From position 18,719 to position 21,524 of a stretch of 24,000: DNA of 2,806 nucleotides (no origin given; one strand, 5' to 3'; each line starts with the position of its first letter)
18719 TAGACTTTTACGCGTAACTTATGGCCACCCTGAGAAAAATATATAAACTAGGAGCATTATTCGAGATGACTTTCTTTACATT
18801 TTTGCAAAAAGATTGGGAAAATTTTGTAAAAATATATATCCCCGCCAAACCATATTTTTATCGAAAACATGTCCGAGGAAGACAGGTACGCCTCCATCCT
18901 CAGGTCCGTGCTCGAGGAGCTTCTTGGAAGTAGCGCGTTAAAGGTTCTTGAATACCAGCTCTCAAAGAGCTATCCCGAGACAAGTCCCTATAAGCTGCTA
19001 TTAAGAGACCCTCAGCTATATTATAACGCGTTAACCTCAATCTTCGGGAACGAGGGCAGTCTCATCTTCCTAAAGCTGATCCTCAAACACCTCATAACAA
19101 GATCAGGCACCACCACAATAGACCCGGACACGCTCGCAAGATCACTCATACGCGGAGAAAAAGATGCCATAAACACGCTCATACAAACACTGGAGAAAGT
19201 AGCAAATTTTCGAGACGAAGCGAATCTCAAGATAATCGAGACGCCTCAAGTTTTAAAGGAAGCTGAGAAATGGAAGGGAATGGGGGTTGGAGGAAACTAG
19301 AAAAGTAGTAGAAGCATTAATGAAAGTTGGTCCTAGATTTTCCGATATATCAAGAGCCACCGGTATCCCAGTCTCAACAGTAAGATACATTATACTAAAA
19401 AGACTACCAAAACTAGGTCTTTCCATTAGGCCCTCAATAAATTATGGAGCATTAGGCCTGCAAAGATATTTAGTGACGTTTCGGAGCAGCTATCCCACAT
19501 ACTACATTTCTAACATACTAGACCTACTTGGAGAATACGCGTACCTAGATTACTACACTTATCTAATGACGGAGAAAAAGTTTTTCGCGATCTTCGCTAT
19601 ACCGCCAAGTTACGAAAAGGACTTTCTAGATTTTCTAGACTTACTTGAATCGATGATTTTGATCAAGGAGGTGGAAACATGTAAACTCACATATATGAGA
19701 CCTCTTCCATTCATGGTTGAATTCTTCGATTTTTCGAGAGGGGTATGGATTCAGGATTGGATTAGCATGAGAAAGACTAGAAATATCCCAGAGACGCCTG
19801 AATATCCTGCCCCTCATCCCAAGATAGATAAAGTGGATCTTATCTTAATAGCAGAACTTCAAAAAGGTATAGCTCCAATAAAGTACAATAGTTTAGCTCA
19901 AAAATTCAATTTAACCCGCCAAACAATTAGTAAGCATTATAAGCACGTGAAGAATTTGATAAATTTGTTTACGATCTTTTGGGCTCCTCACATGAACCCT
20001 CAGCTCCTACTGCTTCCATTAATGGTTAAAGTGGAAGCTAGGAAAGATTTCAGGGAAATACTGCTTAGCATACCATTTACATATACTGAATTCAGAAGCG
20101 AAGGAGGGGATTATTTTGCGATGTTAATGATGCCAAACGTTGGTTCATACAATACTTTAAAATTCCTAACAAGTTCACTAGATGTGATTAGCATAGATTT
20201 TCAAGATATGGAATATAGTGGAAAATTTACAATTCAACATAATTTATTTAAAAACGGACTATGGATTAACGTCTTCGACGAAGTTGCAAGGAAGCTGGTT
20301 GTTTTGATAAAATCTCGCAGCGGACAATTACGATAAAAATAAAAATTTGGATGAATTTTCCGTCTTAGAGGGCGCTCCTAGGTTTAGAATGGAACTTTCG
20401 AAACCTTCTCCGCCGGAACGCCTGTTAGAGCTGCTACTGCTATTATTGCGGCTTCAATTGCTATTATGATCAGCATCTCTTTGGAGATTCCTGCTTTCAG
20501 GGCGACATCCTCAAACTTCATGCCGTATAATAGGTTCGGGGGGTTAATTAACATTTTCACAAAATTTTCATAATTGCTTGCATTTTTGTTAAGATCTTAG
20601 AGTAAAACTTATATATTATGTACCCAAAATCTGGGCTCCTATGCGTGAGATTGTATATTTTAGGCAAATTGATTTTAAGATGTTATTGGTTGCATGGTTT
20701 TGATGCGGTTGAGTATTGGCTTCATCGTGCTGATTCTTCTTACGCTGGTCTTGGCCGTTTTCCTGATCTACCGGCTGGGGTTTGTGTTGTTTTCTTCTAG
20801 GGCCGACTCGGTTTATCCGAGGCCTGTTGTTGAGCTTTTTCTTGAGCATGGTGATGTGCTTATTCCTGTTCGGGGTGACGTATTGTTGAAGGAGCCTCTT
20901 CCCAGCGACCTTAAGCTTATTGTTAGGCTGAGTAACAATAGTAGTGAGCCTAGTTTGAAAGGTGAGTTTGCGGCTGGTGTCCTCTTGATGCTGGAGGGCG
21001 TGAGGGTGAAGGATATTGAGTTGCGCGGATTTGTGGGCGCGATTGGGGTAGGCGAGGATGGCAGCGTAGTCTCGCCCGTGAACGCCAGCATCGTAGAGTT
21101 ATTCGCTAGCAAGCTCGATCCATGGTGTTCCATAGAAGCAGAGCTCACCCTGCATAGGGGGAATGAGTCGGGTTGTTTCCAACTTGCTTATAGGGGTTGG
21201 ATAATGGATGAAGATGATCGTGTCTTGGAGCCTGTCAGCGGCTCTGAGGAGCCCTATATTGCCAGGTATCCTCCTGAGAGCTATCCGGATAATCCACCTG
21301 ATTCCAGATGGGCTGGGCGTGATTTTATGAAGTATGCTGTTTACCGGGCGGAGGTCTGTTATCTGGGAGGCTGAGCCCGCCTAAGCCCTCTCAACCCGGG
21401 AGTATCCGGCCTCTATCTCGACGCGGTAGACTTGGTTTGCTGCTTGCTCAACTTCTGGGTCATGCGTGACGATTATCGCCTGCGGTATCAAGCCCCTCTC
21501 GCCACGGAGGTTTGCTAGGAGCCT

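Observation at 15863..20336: Candidate undescribed regulatory module: duplicated small-protein family, each coupled to a different output protein, flanking a radical SAM enzyme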

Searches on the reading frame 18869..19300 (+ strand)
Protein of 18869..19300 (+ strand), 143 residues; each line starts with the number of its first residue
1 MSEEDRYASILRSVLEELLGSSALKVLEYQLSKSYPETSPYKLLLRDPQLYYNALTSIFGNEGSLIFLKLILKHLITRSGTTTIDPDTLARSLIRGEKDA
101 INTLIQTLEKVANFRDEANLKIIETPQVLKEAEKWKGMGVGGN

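Call 4: search_protein_families(library=pfam, max_evalue=1, proteins=[window:18869-19300:+])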
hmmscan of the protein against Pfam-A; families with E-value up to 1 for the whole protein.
window:18869-19300:+ (143 aa): 2 families
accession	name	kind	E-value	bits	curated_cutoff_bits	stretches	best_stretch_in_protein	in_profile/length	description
PF11537.13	NitrOD5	-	0.017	15.7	27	1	22-75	21-72/94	Nitrosopumilus output domain 5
PF11625.14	DUF3253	-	0.19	12.4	22.1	1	69-129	6-67/81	Protein of unknown function (DUF3253)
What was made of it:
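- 18869..19300 (+): Paralog B: same family, B-type (coupled to the tandem-Lrp regulator). PF11537 E=0.017 (call 4).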

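Call 6: search_solved_structures(query=window:18869-19300:+, max_evalue=10, show_alignments=2)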
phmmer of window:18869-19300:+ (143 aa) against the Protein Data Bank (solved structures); distinct sequences matched with E-value up to 10: 0.

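Call 7: search_protein_families(library=ncbifam, max_evalue=1, proteins=[window:18869-19300:+])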
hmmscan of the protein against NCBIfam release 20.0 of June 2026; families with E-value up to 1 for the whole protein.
window:18869-19300:+ (143 aa): 0 families

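Call 23: find_homologous_proteins(query=window:18869-19300:+, max_evalue=0.001)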
Query window:18869-19300:+ (143 aa): 30 proteins with E <= 0.001 among 65 candidates.
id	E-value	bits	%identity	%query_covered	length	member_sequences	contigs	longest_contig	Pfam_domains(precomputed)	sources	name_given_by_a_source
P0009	7.1e-85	300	100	100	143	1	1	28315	-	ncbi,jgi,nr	ncbi:MAG: hypothetical protein LZ169_02305 [Thaumarchaeota archaeon]|jgi:predicted transcriptional r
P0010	1.0e-83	296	99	100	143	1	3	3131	-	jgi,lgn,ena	jgi:predicted transcriptional regulator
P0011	2.4e-83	295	98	100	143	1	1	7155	-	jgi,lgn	jgi:hypothetical protein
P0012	2.6e-83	294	99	100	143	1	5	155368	-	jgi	jgi:predicted transcriptional regulator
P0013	3.3e-83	294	99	100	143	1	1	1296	-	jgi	jgi:predicted transcriptional regulator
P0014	4.9e-83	294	99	100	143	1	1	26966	-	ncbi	-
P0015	1.0e-82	293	98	100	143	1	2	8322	-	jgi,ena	jgi:predicted transcriptional regulator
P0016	1.0e-82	293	98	100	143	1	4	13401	-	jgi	jgi:predicted transcriptional regulator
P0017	1.9e-82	292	98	100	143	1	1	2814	-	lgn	-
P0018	1.4e-81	289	97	100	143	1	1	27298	-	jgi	-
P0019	3.2e-81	288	96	100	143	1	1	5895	-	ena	-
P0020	5.3e-81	287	96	100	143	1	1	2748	-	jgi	jgi:predicted transcriptional regulator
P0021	1.2e-80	286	98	100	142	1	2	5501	-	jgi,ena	-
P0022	5.4e-78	277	95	100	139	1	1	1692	-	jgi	-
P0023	1.8e-74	266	99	92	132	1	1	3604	-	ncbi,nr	ncbi:MAG: hypothetical protein LZ166_05540, partial [Thaumarchaeota archaeon]|nr:hypothetical protei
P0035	1.4e-61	224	86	92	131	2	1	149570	-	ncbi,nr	ncbi:MAG: hypothetical protein L2C94_002960 [Aigarchaeota archaeon]|nr:hypothetical protein [Candida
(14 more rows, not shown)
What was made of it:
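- JGI naming of B homologs (call 23).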

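Call 48: find_encoding_contigs(protein=P0035, flank=8000, max_places=2)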
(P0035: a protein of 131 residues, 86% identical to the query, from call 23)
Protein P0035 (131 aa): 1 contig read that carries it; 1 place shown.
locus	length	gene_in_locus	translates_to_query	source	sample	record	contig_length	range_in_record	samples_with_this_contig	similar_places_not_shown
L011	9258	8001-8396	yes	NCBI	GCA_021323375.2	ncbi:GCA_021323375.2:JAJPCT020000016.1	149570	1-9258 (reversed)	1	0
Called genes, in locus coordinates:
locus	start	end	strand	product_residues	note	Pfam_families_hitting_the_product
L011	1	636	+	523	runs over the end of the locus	PF03193:RsgA_GTPase (faint), PF00005:ABC_tran, PF02463:SMC_N (faint), PF13191:AAA_16 (faint), PF13476:AAA_23 (faint), PF13555:AAA_29 (faint), PF13304:AAA_21 (faint), PF00005:ABC_tran, +1 more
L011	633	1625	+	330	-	PF02653:BPD_transp_2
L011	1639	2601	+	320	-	PF02653:BPD_transp_2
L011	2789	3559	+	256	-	PF00009:GTP_EFTU (faint), PF03029:ATP_bind_1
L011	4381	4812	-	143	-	-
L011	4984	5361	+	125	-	-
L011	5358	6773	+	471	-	PF03796:DnaB_C (weak), PF06745:ATPase, PF13481:AAA_25 (weak), PF20440:GvpD_bR2 (weak)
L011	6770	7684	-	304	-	PF04055:Radical_SAM (faint)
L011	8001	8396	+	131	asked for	-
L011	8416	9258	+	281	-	?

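Call 111: search_protein_families(library=padloc, max_evalue=0.01, proteins=[window:18869-19300:+])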
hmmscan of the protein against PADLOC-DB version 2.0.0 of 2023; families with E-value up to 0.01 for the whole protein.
window:18869-19300:+ (143 aa): 0 families

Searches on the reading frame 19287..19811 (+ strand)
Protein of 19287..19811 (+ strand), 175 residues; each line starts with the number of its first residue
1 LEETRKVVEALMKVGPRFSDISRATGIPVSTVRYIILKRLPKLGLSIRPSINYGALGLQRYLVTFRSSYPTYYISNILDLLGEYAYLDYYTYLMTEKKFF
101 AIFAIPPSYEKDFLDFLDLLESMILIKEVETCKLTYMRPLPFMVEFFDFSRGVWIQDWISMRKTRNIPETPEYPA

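Call 91: search_solved_structures(query=A6, max_evalue=1)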
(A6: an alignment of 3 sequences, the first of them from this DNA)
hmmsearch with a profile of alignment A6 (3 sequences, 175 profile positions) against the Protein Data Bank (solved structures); distinct sequences matched with E-value up to 1: 1.
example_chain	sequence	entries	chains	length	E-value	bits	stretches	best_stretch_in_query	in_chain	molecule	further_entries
6kf4_G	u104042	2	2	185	0.6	13.3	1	2-42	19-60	Transcription factor E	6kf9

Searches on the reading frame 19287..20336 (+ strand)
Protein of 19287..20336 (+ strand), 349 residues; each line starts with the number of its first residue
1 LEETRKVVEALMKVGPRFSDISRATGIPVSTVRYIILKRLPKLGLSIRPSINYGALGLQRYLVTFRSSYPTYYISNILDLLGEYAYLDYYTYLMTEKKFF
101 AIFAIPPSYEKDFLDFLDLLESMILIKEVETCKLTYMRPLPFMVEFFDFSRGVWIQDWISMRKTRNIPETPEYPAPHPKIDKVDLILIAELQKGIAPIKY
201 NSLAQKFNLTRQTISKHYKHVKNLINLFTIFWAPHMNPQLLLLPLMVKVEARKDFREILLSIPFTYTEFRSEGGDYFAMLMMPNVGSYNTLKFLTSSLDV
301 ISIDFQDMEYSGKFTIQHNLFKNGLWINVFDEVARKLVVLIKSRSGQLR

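Call 4: search_protein_families(library=pfam, max_evalue=1, proteins=[window:19287-20336:+])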
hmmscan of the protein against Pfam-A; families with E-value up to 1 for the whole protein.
window:19287-20336:+ (349 aa): 10 families
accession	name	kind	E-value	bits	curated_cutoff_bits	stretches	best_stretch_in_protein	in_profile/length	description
PF13404.12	HTH_AsnC-type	-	0.00022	21.4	27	1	180-215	1-35/42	AsnC-type helix-turn-helix domain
PF13412.12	HTH_24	-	0.00031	20.7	21.9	1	181-219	2-39/48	Winged helix-turn-helix DNA-binding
PF25787.1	HTH_SB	-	0.0012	19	43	1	4-38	11-45/53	Sleeping Beauty transposase HTH domain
PF13518.12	HTH_28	-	0.002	18.6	25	0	199-219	16-34/52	Helix-turn-helix domain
PF04218.19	CENP-B_N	-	0.0059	16.7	21.2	1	201-224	26-49/53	CENP-B N-terminal DNA-binding domain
PF08279.18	HTH_11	-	0.02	15.2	25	1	196-219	14-37/55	HTH domain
PF01022.26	HTH_5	-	0.024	15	22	1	6-34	6-34/47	Bacterial regulatory protein, arsR family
PF13443.12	HTH_26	-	0.044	14.5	22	1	198-220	11-33/63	Cro/C1-type HTH DNA-binding domain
PF09339.16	HTH_IclR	-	0.045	14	22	1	14-35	15-38/52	IclR helix-turn-helix domain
PF13384.12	HTH_23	-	0.059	13.7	24.6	0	19-39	21-40/50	Homeodomain-like domain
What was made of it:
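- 19287..20336 (+): Tandem Lrp/AsnC-like regulator (two HTH-plus-effector halves). Weak HTH hits at residues 4-38 and 180-219 (call 4).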

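Call 7: search_protein_families(library=ncbifam, max_evalue=1, proteins=[window:19287-20336:+])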
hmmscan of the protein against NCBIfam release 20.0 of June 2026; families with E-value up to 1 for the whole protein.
window:19287-20336:+ (349 aa): 0 families

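Call 66: predict_structure(protein=window:19287-20336:+)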
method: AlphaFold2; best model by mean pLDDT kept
length: 349 residues; sequences in the alignment: 1
mean_pLDDT: 40.1   pTM: 0.27
mean pLDDT of the five models: 40.1, 37.9, 37.4, 36.1, 35.8
residues with pLDDT >= 90: 0; 70-90: 15; 50-70: 66; < 50: 268
segments of 3 or more residues with pLDDT < 50: 40-60, 63-102, 122-180, 189-198, 220-349
pLDDT, mean of each block of 10 residues (from residue 1): 70 53 80 60 38 39 46 45 42 39 54 62 41 41 32 31 26 31 50 44 60 58 33 24 25 30 31 27 28 26 29 25 26 30 27
secondary structure, 60 per line:
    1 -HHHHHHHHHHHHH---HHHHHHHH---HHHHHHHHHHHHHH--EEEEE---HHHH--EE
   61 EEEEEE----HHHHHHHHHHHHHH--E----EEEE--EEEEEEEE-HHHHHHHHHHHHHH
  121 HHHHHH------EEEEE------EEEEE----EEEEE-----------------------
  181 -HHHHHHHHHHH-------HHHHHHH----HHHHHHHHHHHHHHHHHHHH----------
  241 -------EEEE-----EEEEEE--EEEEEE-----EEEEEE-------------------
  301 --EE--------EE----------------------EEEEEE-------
elements in order: H2-14 H18-25 H29-42 E45-49 H53-56 E59-66 H71-84 E92-95 E98-105 H107-126 E133-137 E144-148 E153-157 H182-192 H200-206 H211-230 E248-251 E257-262 E265-270 E276-281 E337-342
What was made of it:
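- Tried and rejected: The single-sequence AF2 model of the 349-aa regulator was unusable (pLDDT 40, call 66), so no fold search was run on it.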

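Call 69: search_solved_structures(query=A4, max_evalue=1, show_alignments=0)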
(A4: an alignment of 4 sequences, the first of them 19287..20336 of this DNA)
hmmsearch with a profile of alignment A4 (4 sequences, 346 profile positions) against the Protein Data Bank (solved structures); distinct sequences matched with E-value up to 1: 7.
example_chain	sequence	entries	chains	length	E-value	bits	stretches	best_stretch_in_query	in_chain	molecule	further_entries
2dbb_A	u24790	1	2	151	9.6e-05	25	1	178-266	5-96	Putative HTH-type transcriptional regulator PH0061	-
1i1g_A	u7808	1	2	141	0.0017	20.9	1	180-301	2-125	TRANSCRIPTIONAL REGULATOR LRPA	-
2cfx_A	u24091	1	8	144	0.0086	18.6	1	179-281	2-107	HTH-TYPE TRANSCRIPTIONAL REGULATOR LRPC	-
2gqq_A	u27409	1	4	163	0.018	17.5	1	176-288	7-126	Leucine-responsive regulatory protein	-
7fby_A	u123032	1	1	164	0.069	15.6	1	177-263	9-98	Transcriptional regulatory protein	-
9w4v_A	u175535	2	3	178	0.08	15.4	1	177-263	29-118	Uncharacterized HTH-type transcriptional regulator PH0140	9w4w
7ueb_E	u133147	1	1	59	0.86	12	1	186-224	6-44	PscE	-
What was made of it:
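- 19287..20336 (+): Profile A4 hits Lrp-family structures 2dbb (E=9.6e-5) and 1i1g (residues 180-301) (call 69).
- On Lrp/AsnC (FFRP) regulators, for the 349-aa protein: The profile hits 2dbb at E=9.6e-5, and 1i1g over residues 180-301, which includes the effector domain (call 69).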

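Call 111: search_protein_families(library=padloc, max_evalue=0.01, proteins=[window:19287-20336:+])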
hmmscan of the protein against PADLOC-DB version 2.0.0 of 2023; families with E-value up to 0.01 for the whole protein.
window:19287-20336:+ (349 aa): 1 family
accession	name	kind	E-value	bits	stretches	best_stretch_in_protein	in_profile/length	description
PDLC04133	mad1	-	0.0077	14.5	0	19-39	9-29/60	mads_1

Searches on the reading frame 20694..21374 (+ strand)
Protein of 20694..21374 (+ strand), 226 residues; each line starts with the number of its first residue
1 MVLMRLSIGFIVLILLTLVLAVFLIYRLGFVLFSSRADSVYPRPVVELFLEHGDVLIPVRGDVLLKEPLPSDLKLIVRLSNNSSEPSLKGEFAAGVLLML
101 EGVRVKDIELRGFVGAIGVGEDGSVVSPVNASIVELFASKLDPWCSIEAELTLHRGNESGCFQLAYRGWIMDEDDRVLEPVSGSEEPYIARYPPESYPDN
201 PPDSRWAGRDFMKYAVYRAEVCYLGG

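Call 4: search_protein_families(library=pfam, max_evalue=1, proteins=[window:20694-21374:+])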
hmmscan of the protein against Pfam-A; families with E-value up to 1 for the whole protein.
window:20694-21374:+ (226 aa): 0 families

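Call 7: search_protein_families(library=ncbifam, max_evalue=1, proteins=[window:20694-21374:+])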
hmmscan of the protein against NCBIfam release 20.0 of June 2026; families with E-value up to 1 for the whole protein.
window:20694-21374:+ (226 aa): 0 families

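Call 111: search_protein_families(library=padloc, max_evalue=0.01, proteins=[window:20694-21374:+])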
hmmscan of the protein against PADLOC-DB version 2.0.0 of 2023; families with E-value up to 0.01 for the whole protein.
window:20694-21374:+ (226 aa): 0 families
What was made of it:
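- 20694..21374 (+): orf226: an N-terminally membrane-anchored protein with no family match; the last gene of the cassette. No Pfam, NCBIfam or PADLOC hit (calls 4, 7, 111).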
